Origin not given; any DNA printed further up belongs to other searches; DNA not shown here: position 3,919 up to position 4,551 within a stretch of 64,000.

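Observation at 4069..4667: ATGA-coupled acidic/basic small-ORF pair in AT-rich DNA beside tRNA-Gln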

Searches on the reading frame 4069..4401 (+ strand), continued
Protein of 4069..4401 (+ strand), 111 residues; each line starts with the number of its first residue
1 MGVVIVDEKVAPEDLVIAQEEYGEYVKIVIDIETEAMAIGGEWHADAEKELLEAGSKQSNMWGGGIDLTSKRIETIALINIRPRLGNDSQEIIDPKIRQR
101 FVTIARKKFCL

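Call 90: get_annotated_region(hit=H39, flank=4000)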
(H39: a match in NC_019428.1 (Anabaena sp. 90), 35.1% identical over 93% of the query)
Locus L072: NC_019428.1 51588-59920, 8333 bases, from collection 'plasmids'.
description: Anabaena sp. 90 plasmid pANA01, complete sequence
organism: Anabaena sp. 90 (NCBI taxid 46234)
taxonomy: Bacteria; Cyanobacteriota; Cyanophyceae; Nostocales; Nostocaceae; Anabaena; Anabaena sp. 90
host: -; source: -; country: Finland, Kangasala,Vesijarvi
typing (MOB-suite, as given by PLSDB): non-mobilizable; replicon rep_cluster_1727
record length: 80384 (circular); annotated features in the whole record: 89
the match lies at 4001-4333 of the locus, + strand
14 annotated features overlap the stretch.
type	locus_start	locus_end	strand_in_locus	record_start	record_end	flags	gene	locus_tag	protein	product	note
CDS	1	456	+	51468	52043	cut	-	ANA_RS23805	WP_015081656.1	hypothetical protein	-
CDS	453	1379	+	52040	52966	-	-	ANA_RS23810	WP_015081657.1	hypothetical protein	-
CDS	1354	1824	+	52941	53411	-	-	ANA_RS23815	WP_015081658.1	hypothetical protein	-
CDS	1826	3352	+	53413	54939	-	-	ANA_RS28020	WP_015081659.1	hypothetical protein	-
CDS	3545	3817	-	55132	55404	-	-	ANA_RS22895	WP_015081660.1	hypothetical protein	-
CDS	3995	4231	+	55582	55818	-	-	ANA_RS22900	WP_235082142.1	hypothetical protein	-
CDS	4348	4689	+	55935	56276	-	-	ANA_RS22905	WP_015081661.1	hypothetical protein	-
CDS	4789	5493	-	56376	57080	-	-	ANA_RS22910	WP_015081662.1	hypothetical protein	-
CDS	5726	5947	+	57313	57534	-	-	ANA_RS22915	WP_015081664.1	hypothetical protein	-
CDS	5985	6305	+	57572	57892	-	-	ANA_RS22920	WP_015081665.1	hypothetical protein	-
CDS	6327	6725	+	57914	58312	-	-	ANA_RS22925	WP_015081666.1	site-specific integrase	GO:0015074 - DNA integration [Evidence IEA]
CDS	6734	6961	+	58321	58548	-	-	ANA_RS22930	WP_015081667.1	hypothetical protein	-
CDS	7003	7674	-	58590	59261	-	-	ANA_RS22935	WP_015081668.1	class I SAM-dependent methyltransferase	-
CDS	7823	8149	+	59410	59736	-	-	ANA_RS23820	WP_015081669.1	SdpI family protein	-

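Call 91: get_annotated_region(hit=H33, flank=4000)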
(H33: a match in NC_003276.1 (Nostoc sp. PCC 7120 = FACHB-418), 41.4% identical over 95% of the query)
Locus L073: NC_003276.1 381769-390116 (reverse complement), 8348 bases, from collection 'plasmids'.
description: Nostoc sp. PCC 7120 = FACHB-418 plasmid pCC7120alpha, complete sequence
organism: Nostoc sp. PCC 7120 = FACHB-418 (NCBI taxid 103690)
taxonomy: Bacteria; Cyanobacteriota; Cyanophyceae; Nostocales; Nostocaceae; Nostoc; Nostoc sp. PCC 7120 = FACHB-418
host: -; source: -; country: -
typing (MOB-suite, as given by PLSDB): conjugative; relaxase MOBV; mating-pair formation MPF_T
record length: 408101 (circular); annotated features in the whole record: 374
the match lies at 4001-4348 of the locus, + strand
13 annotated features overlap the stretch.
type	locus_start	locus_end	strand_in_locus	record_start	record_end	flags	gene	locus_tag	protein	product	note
CDS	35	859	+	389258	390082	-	-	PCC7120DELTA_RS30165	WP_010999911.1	DNA/RNA non-specific endonuclease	-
CDS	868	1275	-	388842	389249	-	-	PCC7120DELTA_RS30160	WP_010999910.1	nuclease A inhibitor family protein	-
CDS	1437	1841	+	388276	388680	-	-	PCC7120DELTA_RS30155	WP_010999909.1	DUF4112 domain-containing protein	-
CDS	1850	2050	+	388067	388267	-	-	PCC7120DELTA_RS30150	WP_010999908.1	hypothetical protein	-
CDS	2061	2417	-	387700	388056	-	-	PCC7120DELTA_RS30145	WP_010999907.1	hypothetical protein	-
CDS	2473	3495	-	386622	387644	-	-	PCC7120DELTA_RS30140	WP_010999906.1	endonuclease NucS domain-containing protein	-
CDS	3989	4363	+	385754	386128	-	-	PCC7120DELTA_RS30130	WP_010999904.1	hypothetical protein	-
CDS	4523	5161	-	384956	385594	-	-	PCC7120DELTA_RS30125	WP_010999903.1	glutathione S-transferase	-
CDS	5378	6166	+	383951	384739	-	-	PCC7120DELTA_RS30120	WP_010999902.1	3'-5' exonuclease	-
CDS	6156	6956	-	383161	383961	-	-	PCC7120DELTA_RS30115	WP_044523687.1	RMD1 family protein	-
CDS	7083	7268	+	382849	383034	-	-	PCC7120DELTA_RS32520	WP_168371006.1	hypothetical protein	-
CDS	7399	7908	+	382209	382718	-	-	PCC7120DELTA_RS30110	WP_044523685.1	NUDIX domain-containing protein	-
CDS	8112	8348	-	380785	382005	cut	-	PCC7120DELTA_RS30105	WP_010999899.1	ISL3 family transposase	-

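Call 92: search_dna_similar(query=L069:4998-5345:+, collection=plasmids, mode=protein, max_evalue=0.001, max_rows=60)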
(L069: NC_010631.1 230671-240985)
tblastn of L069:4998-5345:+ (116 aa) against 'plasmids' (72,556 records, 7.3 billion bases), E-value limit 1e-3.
Records with a match: 34; places in all: 43; records where one place covers at least 80% of the query: 31.
Best place of each record, by identity: >=99% 1; 95-99% 1; 90-95% 3; 80-90% 3; 60-80% 12; <60% 14.
By first word of the organism name: Nostoc 18; Calothrix 4; Aulosira 2; Trichormus 2; Anabaena 2; Tolypothrix 2; Microchaete 1; 'Nostoc 1; Gloeothece 1; Sphaerospermopsis 1.
By predicted mobility (MOB-suite, as given by PLSDB): conjugative 19; non-mobilizable 8; mobilizable 7.
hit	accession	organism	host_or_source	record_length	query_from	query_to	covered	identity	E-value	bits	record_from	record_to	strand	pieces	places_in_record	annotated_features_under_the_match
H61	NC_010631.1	Nostoc punctiforme PCC 73102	-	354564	1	116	100%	99.1%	3e-71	236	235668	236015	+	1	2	DUF5674 family protein | hypothetical protein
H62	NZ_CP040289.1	Nostoc sp. C057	Phaeoceros,pure culture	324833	1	116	100%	95.7%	3e-69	231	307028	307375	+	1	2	DUF5674 family protein | hypothetical protein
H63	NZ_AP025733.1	Nostoc cf. commune SO-36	-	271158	1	116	100%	92.2%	7e-67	224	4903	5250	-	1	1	DUF5674 family protein | hypothetical protein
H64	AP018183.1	Nostoc carneum NIES-2107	-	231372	1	116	100%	91.4%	1e-66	223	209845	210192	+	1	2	hypothetical protein (x2)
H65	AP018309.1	Aulosira laxa NIES-50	-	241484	1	116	100%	91.4%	4e-66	222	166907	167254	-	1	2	hypothetical protein (x2)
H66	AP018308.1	Aulosira laxa NIES-50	-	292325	1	116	100%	89.7%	3e-65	219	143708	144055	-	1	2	hypothetical protein (x2)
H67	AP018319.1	Nostoc sp. HK-01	-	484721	1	116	100%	85.3%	5e-62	210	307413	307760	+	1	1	hypothetical protein (x2)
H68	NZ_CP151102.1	Nostoc sp. UHCC 0302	isolated culture,lake sediment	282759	1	110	95%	67.3%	6e-44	158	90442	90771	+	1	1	DUF5674 family protein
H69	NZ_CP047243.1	Trichormus variabilis 0441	cell culture,thermal spring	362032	1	110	95%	66.4%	1e-42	155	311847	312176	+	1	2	DUF5674 family protein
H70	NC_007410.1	Trichormus variabilis ATCC 29413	-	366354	1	110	95%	66.4%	1e-42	155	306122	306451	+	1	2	DUF5674 family protein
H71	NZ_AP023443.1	Nostoc sp. MS1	-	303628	1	110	95%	65.5%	4e-42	153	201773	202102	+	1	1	DUF5674 family protein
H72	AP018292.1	Calothrix sp. NIES-4105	-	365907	1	110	94%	66.1%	4e-30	155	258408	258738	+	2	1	hypothetical protein (x2)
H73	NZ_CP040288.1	Nostoc sp. C057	Phaeoceros,pure culture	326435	1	110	95%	64.5%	3e-40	148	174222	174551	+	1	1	none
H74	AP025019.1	Calothrix sp. PCC 7716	-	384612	1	109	94%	62.4%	3e-40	148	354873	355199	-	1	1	hypothetical protein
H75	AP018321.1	Nostoc sp. HK-01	-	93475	6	109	90%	64.4%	1e-36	138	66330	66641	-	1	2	hypothetical protein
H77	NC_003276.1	Nostoc sp. PCC 7120 = FACHB-418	-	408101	6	109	90%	62.9%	3e-26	141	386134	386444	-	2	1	none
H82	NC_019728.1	Calothrix sp. PCC 6303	-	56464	1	109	94%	56.9%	3e-28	148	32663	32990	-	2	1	DUF5674 family protein (x2)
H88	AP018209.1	Calothrix brevissima NIES-22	-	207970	1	110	95%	53.6%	4e-29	116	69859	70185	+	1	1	hypothetical protein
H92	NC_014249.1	'Nostoc azollae' 0708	-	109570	1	109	94%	45.0%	1e-19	90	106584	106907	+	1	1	DUF5674 family protein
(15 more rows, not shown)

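Call 93: get_annotated_region(hit=H92, flank=2500)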
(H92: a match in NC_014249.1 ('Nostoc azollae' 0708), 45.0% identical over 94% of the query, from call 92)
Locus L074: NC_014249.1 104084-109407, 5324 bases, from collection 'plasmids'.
description: 'Nostoc azollae' 0708 plasmid pAzo01, complete sequence
organism: 'Nostoc azollae' 0708 (NCBI taxid 551115)
taxonomy: Bacteria; Cyanobacteriota; Cyanophyceae; Nostocales; Nostocaceae; Trichormus; Trichormus azollae; 'Nostoc azollae' 0708
host: -; source: -; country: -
typing (MOB-suite, as given by PLSDB): mobilizable; relaxase MOBF
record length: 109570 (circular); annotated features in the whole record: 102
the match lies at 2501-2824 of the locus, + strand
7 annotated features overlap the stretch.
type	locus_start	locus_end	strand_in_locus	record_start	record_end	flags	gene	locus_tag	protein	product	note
CDS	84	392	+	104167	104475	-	-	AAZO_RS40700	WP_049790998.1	hypothetical protein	-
CDS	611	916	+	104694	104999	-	-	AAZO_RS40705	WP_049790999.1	hypothetical protein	-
CDS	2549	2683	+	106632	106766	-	-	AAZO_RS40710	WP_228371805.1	DUF5674 family protein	-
CDS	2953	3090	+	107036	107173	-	-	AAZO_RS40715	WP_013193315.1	hypothetical protein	-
CDS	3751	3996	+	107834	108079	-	-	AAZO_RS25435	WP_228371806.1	hypothetical protein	-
CDS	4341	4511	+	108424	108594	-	-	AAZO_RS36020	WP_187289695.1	hypothetical protein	-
CDS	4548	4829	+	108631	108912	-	-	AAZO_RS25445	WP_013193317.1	hypothetical protein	-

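Call 94: get_annotated_region(hit=H88, flank=2500)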
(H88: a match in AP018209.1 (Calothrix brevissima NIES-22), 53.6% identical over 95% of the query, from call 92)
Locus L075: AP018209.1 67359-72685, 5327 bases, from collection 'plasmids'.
description: Calothrix brevissima NIES-22 plasmid plasmid2 DNA, complete genome
organism: Calothrix brevissima NIES-22 (NCBI taxid 1973478)
taxonomy: Bacteria; Cyanobacteriota; Cyanophyceae; Nostocales; Calotrichaceae; Calothrix; Calothrix brevissima; Calothrix brevissima NIES-22
host: -; source: -; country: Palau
typing (MOB-suite, as given by PLSDB): conjugative; replicon rep_cluster_37,rep_cluster_37; relaxase MOBF; mating-pair formation MPF_T
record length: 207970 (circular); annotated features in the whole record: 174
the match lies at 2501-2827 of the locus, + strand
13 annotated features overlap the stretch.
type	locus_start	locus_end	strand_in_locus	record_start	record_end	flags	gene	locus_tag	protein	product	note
CDS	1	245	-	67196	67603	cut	-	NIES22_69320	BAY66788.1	hypothetical protein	-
CDS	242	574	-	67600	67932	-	-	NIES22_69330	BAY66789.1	hypothetical protein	-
CDS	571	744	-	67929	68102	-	-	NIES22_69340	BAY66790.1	hypothetical protein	-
CDS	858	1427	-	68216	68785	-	-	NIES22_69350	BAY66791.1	hypothetical protein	-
CDS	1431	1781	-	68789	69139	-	-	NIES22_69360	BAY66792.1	hypothetical protein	-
CDS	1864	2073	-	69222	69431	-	-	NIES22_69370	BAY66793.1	hypothetical protein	-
CDS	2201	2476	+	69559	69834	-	-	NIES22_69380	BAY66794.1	hypothetical protein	-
CDS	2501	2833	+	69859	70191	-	-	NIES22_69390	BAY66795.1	hypothetical protein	-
CDS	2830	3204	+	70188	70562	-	-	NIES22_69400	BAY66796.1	hypothetical protein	-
CDS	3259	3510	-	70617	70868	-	-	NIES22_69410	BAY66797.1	hypothetical protein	-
CDS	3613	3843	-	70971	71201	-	-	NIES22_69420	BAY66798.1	hypothetical protein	-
CDS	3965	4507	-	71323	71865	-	-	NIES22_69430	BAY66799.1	hypothetical protein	-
CDS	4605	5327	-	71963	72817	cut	-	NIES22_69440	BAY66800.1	hypothetical protein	-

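Call 99: search_solved_structures(query=A4, max_evalue=10)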
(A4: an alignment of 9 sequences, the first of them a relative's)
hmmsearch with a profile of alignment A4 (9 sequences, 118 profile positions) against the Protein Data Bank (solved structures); distinct sequences matched with E-value up to 10: 5.
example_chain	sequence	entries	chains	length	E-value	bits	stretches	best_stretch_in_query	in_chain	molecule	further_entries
7ue2_A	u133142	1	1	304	0.011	18.9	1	18-100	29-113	RPB_PLP3_R6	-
6z1p_BN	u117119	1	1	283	0.16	15.2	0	46-91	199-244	mS82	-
7ju4_v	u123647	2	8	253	0.54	13.5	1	67-103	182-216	28 kDa inner dynein arm light chain, axonemal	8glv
6jy0_A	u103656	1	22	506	2.7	11.2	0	17-47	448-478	Flagellin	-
8fbj_A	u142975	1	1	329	5.1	10.3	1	21-114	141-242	KWOCA_60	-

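Call 105: find_encoding_contigs(protein=P0215, flank=3000, max_places=3)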
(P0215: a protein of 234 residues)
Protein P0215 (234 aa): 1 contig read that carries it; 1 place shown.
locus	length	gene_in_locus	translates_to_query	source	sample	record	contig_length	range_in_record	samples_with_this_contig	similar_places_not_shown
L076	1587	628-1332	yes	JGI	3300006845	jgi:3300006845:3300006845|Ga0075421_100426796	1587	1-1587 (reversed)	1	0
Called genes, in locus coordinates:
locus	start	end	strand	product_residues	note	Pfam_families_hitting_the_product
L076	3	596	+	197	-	?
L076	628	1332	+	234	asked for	PF18924:DUF5674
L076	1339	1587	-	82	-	?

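Call 106: find_encoding_contigs(protein=P0274, flank=3000, max_places=3)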
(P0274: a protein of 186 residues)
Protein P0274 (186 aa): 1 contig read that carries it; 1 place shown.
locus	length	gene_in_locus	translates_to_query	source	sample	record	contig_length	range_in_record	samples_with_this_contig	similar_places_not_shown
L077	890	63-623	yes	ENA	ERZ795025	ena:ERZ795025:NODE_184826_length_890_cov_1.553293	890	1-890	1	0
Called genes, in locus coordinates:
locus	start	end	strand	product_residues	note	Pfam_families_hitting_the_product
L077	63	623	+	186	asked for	PF00686:CBM_20, PF18924:DUF5674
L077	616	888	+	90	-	?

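Call 109: search_protein_families(library=ncbifam, alignment_id=A3, max_evalue=0.1)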
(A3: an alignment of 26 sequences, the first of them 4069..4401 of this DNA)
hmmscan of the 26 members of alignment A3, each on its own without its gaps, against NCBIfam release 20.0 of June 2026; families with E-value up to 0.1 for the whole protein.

A. member 1, window:4069-4401:+ (111 aa): 2 families
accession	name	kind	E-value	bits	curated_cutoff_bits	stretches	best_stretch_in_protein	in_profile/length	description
NF011272.0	PRK14679.1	equivalog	0.002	18.3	168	1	61-106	44-90/129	hypothetical protein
NF011271.0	PRK14678.1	equivalog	0.0047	16.9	172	1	63-106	36-79/120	hypothetical protein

B. families by the number of members that match (of 26 scanned): 5 families
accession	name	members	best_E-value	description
NF011271.0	PRK14678.1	3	0.0047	hypothetical protein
NF011272.0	PRK14679.1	2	0.002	hypothetical protein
NF003130.0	PRK04046.2-1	2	0.041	translation initiation factor IF-6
NF005610.0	PRK07362.1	1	0.011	NADP-dependent isocitrate dehydrogenase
TIGR03736.1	PRTRC_ThiF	1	0.079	PRTRC system ThiF family protein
